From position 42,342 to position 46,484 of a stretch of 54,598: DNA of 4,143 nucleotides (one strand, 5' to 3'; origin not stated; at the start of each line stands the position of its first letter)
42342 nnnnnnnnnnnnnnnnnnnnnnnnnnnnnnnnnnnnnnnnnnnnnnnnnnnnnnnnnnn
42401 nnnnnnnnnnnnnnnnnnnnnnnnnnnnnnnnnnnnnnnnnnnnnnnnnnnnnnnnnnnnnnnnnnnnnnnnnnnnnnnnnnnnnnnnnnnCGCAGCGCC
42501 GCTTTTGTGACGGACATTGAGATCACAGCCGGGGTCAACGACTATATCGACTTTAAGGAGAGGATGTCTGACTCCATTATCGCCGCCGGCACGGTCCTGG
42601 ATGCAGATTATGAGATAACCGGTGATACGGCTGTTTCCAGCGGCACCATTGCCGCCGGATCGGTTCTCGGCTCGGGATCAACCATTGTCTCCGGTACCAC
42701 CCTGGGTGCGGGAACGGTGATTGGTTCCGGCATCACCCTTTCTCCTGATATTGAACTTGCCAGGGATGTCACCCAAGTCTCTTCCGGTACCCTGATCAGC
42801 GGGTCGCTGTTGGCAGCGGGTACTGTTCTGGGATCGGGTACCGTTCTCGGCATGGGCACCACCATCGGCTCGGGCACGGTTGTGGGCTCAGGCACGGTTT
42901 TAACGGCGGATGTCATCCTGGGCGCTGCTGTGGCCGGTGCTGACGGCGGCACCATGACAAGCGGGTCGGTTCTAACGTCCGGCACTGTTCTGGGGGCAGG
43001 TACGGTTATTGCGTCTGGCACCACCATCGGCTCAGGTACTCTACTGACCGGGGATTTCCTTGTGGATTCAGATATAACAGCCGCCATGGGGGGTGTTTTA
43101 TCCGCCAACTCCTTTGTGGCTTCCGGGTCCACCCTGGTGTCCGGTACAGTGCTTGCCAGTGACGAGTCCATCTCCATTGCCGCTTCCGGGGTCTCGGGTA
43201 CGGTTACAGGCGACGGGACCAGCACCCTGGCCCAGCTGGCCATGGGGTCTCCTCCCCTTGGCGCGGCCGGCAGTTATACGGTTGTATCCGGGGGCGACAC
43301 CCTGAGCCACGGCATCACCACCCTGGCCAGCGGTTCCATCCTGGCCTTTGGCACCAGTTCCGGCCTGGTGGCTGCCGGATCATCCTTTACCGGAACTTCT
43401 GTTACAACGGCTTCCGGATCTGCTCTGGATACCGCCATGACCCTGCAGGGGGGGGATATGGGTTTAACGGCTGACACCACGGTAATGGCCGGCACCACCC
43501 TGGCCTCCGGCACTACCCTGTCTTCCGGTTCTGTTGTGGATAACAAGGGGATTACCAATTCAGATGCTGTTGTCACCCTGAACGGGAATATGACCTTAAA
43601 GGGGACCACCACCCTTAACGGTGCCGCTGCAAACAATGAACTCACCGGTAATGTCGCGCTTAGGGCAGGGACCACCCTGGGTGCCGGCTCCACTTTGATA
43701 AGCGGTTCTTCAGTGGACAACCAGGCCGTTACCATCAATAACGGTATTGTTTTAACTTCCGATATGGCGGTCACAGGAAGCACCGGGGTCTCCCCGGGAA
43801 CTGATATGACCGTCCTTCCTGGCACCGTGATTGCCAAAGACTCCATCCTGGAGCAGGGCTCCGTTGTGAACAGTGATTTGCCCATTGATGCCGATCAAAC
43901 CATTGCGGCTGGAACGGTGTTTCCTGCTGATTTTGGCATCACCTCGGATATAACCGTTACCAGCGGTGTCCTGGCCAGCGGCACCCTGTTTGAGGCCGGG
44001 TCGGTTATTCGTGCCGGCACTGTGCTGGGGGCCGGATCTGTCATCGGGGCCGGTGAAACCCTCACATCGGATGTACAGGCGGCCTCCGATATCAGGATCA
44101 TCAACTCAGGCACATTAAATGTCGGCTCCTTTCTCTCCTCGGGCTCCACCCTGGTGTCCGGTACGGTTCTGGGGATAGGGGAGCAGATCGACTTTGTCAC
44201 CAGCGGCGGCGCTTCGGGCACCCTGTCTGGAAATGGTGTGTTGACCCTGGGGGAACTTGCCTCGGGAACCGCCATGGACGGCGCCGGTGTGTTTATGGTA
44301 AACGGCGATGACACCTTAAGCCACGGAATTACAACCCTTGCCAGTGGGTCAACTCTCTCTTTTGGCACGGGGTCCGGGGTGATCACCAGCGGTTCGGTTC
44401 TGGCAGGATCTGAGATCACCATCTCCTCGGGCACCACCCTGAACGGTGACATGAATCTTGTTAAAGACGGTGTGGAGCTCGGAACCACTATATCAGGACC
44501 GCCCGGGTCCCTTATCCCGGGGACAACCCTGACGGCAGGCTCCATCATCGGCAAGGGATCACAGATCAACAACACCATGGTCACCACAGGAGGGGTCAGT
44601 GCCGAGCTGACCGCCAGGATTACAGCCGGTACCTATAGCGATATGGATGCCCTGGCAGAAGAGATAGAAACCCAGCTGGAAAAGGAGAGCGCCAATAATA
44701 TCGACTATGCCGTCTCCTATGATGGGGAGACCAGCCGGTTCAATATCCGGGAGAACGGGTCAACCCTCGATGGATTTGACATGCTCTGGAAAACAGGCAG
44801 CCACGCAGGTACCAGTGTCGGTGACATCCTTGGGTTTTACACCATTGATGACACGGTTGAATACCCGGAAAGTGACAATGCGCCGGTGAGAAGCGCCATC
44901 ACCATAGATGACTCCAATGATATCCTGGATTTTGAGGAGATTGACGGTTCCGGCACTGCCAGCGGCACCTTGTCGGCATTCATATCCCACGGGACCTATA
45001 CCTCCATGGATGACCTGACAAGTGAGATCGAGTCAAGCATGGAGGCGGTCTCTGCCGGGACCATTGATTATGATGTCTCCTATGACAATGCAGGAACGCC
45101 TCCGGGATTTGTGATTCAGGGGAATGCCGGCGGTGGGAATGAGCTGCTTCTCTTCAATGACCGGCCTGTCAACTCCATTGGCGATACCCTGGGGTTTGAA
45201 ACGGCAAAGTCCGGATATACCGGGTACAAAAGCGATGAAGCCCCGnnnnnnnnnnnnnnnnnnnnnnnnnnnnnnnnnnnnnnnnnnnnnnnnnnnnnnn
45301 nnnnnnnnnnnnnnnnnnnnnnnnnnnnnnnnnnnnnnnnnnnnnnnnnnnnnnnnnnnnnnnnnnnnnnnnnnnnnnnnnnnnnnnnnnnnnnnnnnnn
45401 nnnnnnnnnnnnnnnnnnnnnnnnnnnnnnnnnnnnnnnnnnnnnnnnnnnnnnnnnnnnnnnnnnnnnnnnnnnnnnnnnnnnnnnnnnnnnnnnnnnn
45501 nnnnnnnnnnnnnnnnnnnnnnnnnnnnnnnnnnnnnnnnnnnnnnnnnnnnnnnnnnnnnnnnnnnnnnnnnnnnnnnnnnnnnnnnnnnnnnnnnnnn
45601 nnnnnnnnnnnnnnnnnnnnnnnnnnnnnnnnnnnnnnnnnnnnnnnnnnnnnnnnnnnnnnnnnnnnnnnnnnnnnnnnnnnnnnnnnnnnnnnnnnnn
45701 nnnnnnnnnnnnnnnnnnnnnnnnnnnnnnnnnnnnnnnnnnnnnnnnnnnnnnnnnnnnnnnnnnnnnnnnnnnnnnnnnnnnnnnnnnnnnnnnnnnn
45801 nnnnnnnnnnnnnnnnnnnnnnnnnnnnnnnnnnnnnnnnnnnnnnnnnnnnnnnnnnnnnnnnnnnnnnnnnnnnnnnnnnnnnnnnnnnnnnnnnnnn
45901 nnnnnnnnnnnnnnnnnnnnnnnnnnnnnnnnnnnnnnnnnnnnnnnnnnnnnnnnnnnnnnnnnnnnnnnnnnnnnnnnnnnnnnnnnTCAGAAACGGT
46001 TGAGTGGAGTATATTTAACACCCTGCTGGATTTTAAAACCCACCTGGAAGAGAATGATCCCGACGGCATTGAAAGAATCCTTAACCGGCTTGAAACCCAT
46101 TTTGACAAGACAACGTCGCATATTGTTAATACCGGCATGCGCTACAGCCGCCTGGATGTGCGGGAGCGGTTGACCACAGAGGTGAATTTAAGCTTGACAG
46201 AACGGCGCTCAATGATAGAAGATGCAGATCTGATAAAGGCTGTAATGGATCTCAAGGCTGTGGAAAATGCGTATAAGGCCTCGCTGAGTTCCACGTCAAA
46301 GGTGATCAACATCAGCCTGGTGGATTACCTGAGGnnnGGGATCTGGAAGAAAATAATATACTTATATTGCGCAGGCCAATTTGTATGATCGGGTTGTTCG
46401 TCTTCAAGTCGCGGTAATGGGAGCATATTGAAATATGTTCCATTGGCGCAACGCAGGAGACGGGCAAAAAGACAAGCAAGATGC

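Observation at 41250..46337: FlgL of ~1695 aa with hexapeptide-periodic tracts, a large internal duplication and five repeated modules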

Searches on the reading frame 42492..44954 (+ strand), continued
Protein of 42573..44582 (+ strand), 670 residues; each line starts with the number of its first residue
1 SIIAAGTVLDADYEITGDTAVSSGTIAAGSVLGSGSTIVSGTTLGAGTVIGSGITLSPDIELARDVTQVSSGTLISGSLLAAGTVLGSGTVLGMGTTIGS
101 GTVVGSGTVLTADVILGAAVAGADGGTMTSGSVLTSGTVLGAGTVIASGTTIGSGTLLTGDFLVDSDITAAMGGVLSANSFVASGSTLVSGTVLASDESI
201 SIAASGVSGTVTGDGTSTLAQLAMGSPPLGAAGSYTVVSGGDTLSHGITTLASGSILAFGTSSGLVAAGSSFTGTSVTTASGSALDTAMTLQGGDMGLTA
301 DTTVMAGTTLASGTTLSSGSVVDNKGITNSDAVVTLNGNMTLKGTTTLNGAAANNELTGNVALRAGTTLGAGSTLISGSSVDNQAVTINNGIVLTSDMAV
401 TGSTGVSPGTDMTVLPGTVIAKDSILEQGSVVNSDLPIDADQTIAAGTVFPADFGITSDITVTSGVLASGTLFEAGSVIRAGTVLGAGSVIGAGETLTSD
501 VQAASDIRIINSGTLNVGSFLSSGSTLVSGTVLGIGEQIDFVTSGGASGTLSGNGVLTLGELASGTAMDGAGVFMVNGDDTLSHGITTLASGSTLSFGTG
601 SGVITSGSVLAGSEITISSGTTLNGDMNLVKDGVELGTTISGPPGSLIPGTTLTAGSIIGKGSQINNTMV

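Call 86: search_protein_families(library=ncbifam, proteins=[P0228, P0233, P0223, P0104, P0114, P0148], max_evalue=0.00001)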
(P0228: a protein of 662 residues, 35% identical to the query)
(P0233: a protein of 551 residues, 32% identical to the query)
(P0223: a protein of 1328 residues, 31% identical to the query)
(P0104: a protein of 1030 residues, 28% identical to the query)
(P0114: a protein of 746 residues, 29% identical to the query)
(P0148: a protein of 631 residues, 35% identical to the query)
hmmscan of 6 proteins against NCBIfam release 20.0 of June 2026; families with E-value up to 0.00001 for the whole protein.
P0228 (662 aa): 11 families
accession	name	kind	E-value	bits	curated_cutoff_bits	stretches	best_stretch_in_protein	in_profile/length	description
TIGR02550.1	flagell_flgL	equivalog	5.2e-41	141.3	127.2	2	2-147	1-145/387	flagellar hook-associated protein FlgL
NF005187.0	PRK06663.1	equivalog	1.9e-26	92.8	337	2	1-153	2-153/419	flagellar hook-associated protein 3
NF009361.0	PRK12717.1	equivalog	3e-17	62.4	407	1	1-148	1-147/524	flagellar hook-associated protein 3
NF006265.0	PRK08412.1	equivalog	3.3e-16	58.6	749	1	1-143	1-141/827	flagellar hook-associated protein FlgL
NF005980.0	PRK08073.1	equivalog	1.8e-15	57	291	1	1-152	1-150/287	flagellar hook-associated protein 3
NF011282.0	PRK14692.1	equivalog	4.1e-13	48.5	878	1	1-143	1-141/749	flagellar hook-associated protein FlgL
TIGR03570.1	NeuD_NnaD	subfamily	2.7e-07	30.4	160.8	0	428-518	101-191/202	NeuD/PglB/VioB family sugar acetyltransferase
NF002060.0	PRK00892.1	subfamily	2e-06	27.2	207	0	444-513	107-182/345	UDP-3-O-(3-hydroxymyristoyl)glucosamine N-acyltransferase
NF009362.0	PRK12718.1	equivalog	2e-06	27.1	602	1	1-143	1-142/510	flagellar hook-associated protein FlgL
NF006489.0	PRK08913.1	equivalog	5.5e-06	26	217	0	46-146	48-144/303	flagellin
NF009445.0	PRK12803.1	equivalog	8.5e-06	25.2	450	1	13-88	10-88/335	flagellin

P0233 (551 aa): 25 families
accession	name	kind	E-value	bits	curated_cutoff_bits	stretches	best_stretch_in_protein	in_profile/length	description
TIGR02550.1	flagell_flgL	equivalog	1.9e-58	198.7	127.2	2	2-143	1-144/387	flagellar hook-associated protein FlgL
NF005187.0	PRK06663.1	equivalog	2.4e-38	132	337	2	1-154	2-156/419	flagellar hook-associated protein 3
NF006265.0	PRK08412.1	equivalog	1.7e-22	79.4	749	2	1-141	1-141/827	flagellar hook-associated protein FlgL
NF005980.0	PRK08073.1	equivalog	2.9e-22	79.3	291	2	1-144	1-145/287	flagellar hook-associated protein 3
NF009361.0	PRK12717.1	equivalog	1e-20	73.8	407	1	1-143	1-144/524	flagellar hook-associated protein 3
NF011282.0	PRK14692.1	equivalog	3.6e-17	61.9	878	2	1-141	1-141/749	flagellar hook-associated protein FlgL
NF009362.0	PRK12718.1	equivalog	6.9e-17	61.7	602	1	1-140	1-141/510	flagellar hook-associated protein FlgL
NF006489.0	PRK08913.1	equivalog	4.9e-13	49.2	217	2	1-144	3-144/303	flagellin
NF009449.0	PRK12807.1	subfamily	5.1e-12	45.9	347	1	11-123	11-123/287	flagellin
NF038071.1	lat_flg_LafA_2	exception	1.9e-11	43.9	365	1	11-164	13-168/284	lateral flagellin LafA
NF033376.1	lat_flg_LafA_1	exception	1.1e-09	38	440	1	11-139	12-141/304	lateral flagellin LafA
NF009446.0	PRK12804.1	subfamily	3.1e-09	36.7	352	1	1-137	1-139/301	flagellin Hag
NF052502.1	man1P_GTase_Rv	exception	5.3e-09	35.4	440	1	149-251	246-345/352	mannose-1-phosphate guanylyltransferase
NF004669.0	PRK06008.1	equivalog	5.7e-09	35.8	230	1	7-145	10-146/348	flagellar hook-associated family protein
NF010115.0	PRK13588.1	subfamily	9e-09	34.8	503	1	4-142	7-145/514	flagellin B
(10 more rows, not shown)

P0223 (1328 aa): 33 families (the best 25 are shown)
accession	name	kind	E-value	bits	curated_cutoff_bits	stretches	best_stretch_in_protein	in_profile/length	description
NF010115.0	PRK13588.1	subfamily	4.9e-113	378.8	503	2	13-341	24-363/514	flagellin B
NF009234.0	PRK12584.1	equivalog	1e-107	361.4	752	2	10-351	21-365/510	flagellin A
NF006264.0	PRK08411.1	subfamily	3.4e-105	353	729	2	10-384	21-382/572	flagellin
NF010116.0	PRK13589.1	subfamily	2.9e-96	323.4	983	2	12-493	23-485/576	flagellin A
NF009448.0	PRK12806.1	equivalog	1.2e-64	218.8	531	2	2-307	13-319/475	flagellin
NF006468.0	PRK08869.1-3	subfamily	1e-53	182.8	436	2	1-155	12-166/378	polar flagellin E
NF006466.0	PRK08869.1-1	subfamily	4.7e-52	177.8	426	2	1-160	12-173/377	flagellin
NF006467.0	PRK08869.1-2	subfamily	9.1e-51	173.2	443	2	2-166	13-178/400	flagellin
NF009446.0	PRK12804.1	subfamily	3.8e-47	161.2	352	2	11-237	20-244/301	flagellin Hag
NF006469.0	PRK08869.1-4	equivalog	1.2e-44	153.2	627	2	2-158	13-169/377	flagellin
NF005294.0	PRK06819.1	subfamily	2.7e-44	152.2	387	2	16-164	27-176/376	FliC/FljB family flagellin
NF009444.0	PRK12802.1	equivalog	8.5e-42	143.6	332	2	4-151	15-162/282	flagellin domain-containing protein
NF038071.1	lat_flg_LafA_2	exception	5.1e-39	134.3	365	2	6-153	17-167/284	lateral flagellin LafA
NF005953.0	PRK08026.1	subfamily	1.2e-36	127.4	619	2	16-321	27-317/548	FliC/FljB family flagellin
NF006470.0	PRK08869.1-5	equivalog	1.1e-30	107.2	423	2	14-296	24-307/388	flagellin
TIGR02550.1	flagell_flgL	equivalog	4.4e-17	62.5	127.2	1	17-130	25-138/387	flagellar hook-associated protein FlgL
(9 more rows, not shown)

P0104 (1030 aa): 26 families (the best 25 are shown)
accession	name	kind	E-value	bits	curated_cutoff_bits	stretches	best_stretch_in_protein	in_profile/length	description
NF010115.0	PRK13588.1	subfamily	2e-95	320.7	503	1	1-315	1-322/514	flagellin B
NF006264.0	PRK08411.1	subfamily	5.6e-92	309.3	729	1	2-322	2-319/572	flagellin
NF009234.0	PRK12584.1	equivalog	3.5e-91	306.8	752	1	1-332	1-331/510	flagellin A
NF010116.0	PRK13589.1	subfamily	1.3e-82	278.3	983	1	2-323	2-320/576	flagellin A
NF009448.0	PRK12806.1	equivalog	7.6e-55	186.6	531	1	4-313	4-315/475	flagellin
NF006466.0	PRK08869.1-1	subfamily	6e-42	144.5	426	1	1-167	1-167/377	flagellin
NF006469.0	PRK08869.1-4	equivalog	3.2e-41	142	627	1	1-169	1-169/377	flagellin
NF006468.0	PRK08869.1-3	subfamily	9.3e-41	140.1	436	1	1-165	1-165/378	polar flagellin E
NF009444.0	PRK12802.1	equivalog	2.7e-37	128.8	332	1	1-258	1-248/282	flagellin domain-containing protein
NF006467.0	PRK08869.1-2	subfamily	1.2e-36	126.7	443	1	4-237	4-249/400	flagellin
NF038071.1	lat_flg_LafA_2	exception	1.1e-34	120.1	365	1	1-170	1-172/284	lateral flagellin LafA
NF005294.0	PRK06819.1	subfamily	8.8e-30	104.5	387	1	19-244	19-241/376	FliC/FljB family flagellin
NF009446.0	PRK12804.1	subfamily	4.9e-28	98.5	352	1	22-231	20-229/301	flagellin Hag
NF006470.0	PRK08869.1-5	equivalog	2.2e-26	93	423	1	3-236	2-233/388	flagellin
NF005953.0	PRK08026.1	subfamily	1.7e-25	90.6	619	1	22-272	22-265/548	FliC/FljB family flagellin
TIGR02550.1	flagell_flgL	equivalog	7.9e-16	58.4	127.2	1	13-143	10-140/387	flagellar hook-associated protein FlgL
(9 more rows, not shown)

P0114 (746 aa): 26 families (the best 25 are shown)
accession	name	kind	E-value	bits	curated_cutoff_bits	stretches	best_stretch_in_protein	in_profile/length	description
NF010115.0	PRK13588.1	subfamily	2.8e-68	231.1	503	1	2-282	66-360/514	flagellin B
NF006264.0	PRK08411.1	subfamily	8.8e-64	216.2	729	1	2-283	66-343/572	flagellin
NF009234.0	PRK12584.1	equivalog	8.7e-60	203.3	752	1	2-255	66-316/510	flagellin A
NF010116.0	PRK13589.1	subfamily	1e-56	192.9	983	1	2-282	66-342/576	flagellin A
NF009448.0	PRK12806.1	equivalog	8.8e-35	120.4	531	1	2-254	66-320/475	flagellin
NF006468.0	PRK08869.1-3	subfamily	2.8e-21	76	436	1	1-100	65-164/378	polar flagellin E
NF006466.0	PRK08869.1-1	subfamily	6.3e-21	75.3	426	1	2-119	66-185/377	flagellin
NF006469.0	PRK08869.1-4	equivalog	4.2e-20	72.5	627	1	2-105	66-169/377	flagellin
NF009444.0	PRK12802.1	equivalog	3.3e-18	66.2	332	1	2-102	66-166/282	flagellin domain-containing protein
NF006467.0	PRK08869.1-2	subfamily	6.4e-18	65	443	1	2-175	66-251/400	flagellin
NF009446.0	PRK12804.1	subfamily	5.1e-15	55.7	352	1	2-132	64-204/301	flagellin Hag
NF038071.1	lat_flg_LafA_2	exception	7e-15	55.1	365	1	1-111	65-178/284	lateral flagellin LafA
TIGR03570.1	NeuD_NnaD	subfamily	1.5e-11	44.3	160.8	0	491-591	88-186/202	NeuD/PglB/VioB family sugar acetyltransferase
NF009449.0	PRK12807.1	subfamily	1e-10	41.7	347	1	2-114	64-173/287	flagellin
NF005294.0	PRK06819.1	subfamily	1.5e-10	41.2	387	1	2-157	66-211/376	FliC/FljB family flagellin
TIGR02550.1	flagell_flgL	equivalog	1.7e-08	34.2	127.2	1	2-77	63-138/387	flagellar hook-associated protein FlgL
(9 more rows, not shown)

P0148 (631 aa): 26 families (the best 25 are shown)
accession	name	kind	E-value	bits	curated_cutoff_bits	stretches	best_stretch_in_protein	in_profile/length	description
NF010115.0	PRK13588.1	subfamily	6.4e-77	259.7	503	2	19-169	20-170/514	flagellin B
NF009234.0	PRK12584.1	equivalog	2.9e-68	231.2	752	2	19-169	20-170/510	flagellin A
NF006264.0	PRK08411.1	subfamily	4.7e-66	223.7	729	2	20-193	21-192/572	flagellin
NF010116.0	PRK13589.1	subfamily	1.5e-60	205.5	983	2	21-169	22-170/576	flagellin A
NF006466.0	PRK08869.1-1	subfamily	1.1e-58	199.7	426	2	16-166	17-167/377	flagellin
NF006469.0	PRK08869.1-4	equivalog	5.9e-57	193.7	627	2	9-164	10-165/377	flagellin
NF006468.0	PRK08869.1-3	subfamily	1.7e-56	192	436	2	15-163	16-164/378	polar flagellin E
NF009444.0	PRK12802.1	equivalog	2.8e-52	178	332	2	9-161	10-162/282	flagellin domain-containing protein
NF038071.1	lat_flg_LafA_2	exception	1.4e-50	172.3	365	2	9-161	10-165/284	lateral flagellin LafA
NF005294.0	PRK06819.1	subfamily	2.1e-50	172.3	387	2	9-186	10-186/376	FliC/FljB family flagellin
NF006467.0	PRK08869.1-2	subfamily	1.8e-47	162.3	443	2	15-299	16-290/400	flagellin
NF009448.0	PRK12806.1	equivalog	8.8e-47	160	531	2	12-282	13-275/475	flagellin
NF005953.0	PRK08026.1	subfamily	1.4e-44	153.6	619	2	10-323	11-323/548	FliC/FljB family flagellin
NF009446.0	PRK12804.1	subfamily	2.1e-39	135.8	352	2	10-172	9-181/301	flagellin Hag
NF006470.0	PRK08869.1-5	equivalog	1.3e-35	123.4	423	1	10-304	10-296/388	flagellin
TIGR02550.1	flagell_flgL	equivalog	2.2e-19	70.1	127.2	1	14-136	12-134/387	flagellar hook-associated protein FlgL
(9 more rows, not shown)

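Call 87: list_cluster_members(proteins=[P0228, P0233, P0223, P0224, P0225, P0002, P0003])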
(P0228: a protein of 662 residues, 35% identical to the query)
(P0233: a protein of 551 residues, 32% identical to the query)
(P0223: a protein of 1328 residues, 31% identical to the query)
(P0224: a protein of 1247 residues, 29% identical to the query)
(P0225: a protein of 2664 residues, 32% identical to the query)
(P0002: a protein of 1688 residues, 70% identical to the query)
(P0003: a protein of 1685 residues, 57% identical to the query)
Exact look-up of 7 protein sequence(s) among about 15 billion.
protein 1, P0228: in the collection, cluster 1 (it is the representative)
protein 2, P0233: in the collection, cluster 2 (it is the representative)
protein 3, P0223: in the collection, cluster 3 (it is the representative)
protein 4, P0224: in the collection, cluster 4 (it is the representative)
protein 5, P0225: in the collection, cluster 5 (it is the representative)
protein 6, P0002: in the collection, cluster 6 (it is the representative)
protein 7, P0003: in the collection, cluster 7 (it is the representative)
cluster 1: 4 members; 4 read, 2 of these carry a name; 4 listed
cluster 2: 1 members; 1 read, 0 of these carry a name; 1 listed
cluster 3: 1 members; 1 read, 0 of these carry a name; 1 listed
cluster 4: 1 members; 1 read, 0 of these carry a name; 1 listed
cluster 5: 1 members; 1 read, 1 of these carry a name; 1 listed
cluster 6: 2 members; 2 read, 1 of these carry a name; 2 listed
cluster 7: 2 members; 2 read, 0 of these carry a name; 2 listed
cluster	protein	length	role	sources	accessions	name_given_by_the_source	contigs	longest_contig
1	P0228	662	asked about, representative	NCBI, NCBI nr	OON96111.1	MAG: hypothetical protein ATN32_01010 [Candidatus Epulonipiscium fishelsonii] | MAG: hypothetical protein ATN32_01010 [Epulopiscium sp. AS2M-Bin002]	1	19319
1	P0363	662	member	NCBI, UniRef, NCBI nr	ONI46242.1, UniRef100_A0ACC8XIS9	hypothetical protein AN640_03635 [Candidatus Epulonipiscium fishelsonii] | Uncharacterized protein n=1 Tax=Candidatus Epulonipiscium fishelsonii TaxID=77094 ... | hypothetical protein AN640_03635 [Epulopiscium sp. SCG-D08WGA-EpuloA1]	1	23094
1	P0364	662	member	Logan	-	-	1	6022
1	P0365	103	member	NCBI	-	-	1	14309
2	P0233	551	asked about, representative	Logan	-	-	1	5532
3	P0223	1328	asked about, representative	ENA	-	-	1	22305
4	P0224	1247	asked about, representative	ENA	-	-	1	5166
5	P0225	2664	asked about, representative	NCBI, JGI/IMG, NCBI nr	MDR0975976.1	MAG: hypothetical protein LBM01_03405 [Christensenellaceae bacterium] | hypothetical protein | hypothetical protein [Christensenellaceae bacterium]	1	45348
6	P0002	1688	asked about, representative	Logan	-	-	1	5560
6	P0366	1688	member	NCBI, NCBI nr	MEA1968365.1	MAG: flagellar hook-associated protein FlgL [Thermodesulfobacteriota bacterium] | flagellar hook-associated protein FlgL [Thermodesulfobacteriota bacterium]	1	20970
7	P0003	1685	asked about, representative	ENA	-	-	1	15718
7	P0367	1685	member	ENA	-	-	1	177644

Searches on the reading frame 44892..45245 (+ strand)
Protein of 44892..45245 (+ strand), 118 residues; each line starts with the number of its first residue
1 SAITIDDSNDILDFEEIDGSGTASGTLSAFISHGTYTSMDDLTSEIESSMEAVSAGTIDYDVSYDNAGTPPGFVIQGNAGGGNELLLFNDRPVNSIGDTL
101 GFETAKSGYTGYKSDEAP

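Call 55: find_homologous_proteins(query=A3, max_evalue=0.001)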
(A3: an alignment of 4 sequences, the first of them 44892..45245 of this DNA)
Query A3 (4 sequences): 609 candidates shared short words with the query, none scored E <= 0.001.

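Call 74: search_solved_structures(query=A3, max_evalue=10)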
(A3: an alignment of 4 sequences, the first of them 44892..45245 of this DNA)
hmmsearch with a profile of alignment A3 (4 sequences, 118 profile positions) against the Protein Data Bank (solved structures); distinct sequences matched with E-value up to 10: 6.
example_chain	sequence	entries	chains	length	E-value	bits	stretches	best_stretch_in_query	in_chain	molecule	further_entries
8env_A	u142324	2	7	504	0.11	16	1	22-114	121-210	Sheath protein gp31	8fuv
8fvg_A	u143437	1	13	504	0.11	16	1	22-114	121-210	Sheath protein gp31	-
9b42_S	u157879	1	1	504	0.25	14.8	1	22-108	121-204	gp32 Sheath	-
8hj4_C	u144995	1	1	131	0.36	14.3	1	55-79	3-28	Phage protein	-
8jb9_A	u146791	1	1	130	0.5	13.8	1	56-79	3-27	Type II-C anti-CRISPR protein, AcrIIC5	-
6e3f_A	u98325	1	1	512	0.56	13.7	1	28-87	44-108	Probable cell-surface antigen I/II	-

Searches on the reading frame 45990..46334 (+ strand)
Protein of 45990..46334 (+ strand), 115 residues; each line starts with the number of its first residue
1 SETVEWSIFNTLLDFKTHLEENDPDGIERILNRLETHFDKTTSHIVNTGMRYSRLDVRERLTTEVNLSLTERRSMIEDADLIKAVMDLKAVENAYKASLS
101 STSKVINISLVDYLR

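Call 73: search_solved_structures(query=window:45990-46334:+, max_evalue=1)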
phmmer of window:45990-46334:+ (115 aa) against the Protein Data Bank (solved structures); distinct sequences matched with E-value up to 1: 2.
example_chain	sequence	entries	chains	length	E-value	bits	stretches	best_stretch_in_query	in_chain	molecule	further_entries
9gsx_A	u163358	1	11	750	0.0026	21.4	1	25-114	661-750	Flagellin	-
5njt_x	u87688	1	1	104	0.53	14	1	25-88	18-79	Ribosome hibernation promotion factor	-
